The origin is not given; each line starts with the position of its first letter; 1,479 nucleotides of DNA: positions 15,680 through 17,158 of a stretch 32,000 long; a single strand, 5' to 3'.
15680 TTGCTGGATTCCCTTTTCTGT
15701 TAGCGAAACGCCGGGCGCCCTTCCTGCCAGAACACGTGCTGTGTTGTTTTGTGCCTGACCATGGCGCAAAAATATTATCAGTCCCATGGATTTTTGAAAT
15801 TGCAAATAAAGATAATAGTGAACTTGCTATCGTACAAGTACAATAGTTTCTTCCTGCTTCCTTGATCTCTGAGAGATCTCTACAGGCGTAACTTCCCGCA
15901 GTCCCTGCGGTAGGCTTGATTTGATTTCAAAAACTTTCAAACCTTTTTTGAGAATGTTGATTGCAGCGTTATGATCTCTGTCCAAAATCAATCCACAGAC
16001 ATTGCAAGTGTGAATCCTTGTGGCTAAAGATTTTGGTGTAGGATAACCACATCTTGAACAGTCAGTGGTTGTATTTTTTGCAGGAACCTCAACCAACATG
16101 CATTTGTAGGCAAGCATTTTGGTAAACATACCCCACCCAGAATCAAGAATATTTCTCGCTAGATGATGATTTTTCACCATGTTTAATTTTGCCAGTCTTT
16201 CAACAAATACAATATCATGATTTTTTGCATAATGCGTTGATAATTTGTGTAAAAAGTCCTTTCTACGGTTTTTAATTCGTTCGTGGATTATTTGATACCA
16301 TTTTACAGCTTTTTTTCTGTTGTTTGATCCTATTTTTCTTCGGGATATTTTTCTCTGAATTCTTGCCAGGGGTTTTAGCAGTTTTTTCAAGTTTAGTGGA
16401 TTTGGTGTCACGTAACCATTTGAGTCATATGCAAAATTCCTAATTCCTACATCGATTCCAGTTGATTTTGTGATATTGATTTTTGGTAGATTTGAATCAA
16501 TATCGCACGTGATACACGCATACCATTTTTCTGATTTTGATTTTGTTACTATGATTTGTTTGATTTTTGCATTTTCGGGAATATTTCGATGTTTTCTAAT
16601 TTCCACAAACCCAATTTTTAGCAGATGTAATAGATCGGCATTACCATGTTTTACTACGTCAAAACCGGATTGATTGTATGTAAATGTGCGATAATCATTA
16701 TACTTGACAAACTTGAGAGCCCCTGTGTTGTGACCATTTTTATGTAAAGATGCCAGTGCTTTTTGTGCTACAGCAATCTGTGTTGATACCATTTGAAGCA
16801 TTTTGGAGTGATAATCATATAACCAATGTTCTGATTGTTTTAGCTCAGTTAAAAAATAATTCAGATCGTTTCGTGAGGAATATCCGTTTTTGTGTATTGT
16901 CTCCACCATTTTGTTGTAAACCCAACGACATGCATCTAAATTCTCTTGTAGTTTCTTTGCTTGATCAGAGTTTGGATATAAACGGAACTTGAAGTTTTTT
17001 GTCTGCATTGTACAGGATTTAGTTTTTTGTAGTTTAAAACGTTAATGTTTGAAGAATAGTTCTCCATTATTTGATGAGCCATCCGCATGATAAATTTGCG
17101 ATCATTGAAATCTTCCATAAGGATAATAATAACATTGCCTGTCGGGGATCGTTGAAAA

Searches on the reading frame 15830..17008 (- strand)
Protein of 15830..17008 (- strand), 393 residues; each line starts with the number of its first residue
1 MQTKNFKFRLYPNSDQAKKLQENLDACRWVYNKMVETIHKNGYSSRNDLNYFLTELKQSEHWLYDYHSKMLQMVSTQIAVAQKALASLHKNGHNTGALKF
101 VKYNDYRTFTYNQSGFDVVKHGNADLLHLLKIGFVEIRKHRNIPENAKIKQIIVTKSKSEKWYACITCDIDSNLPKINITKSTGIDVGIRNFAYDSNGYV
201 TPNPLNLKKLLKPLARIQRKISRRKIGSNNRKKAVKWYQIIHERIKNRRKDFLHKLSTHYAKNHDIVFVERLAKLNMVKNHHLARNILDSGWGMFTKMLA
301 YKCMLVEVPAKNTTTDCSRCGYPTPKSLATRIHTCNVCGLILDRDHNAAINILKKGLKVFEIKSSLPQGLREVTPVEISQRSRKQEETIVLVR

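Call 93: search_protein_families(library=pfam, max_evalue=0.001, proteins=[window:15830-17008:-])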
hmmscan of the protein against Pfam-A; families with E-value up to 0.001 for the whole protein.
window:15830-17008:- (393 aa): 3 families
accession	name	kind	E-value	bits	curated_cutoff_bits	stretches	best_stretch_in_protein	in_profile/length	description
PF01385.25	OrfB_IS605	-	1.3e-20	74.2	30.5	1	168-280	4-119/120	Probable transposase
PF07282.18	Cas12f1-like_TNB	-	1.2e-16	61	26.3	1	292-352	1-60/60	Cas12f1-like, TNB domain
PF12323.14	HTH_OrfB_IS605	-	5.1e-13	48.7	21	1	1-37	1-37/47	Helix-turn-helix domain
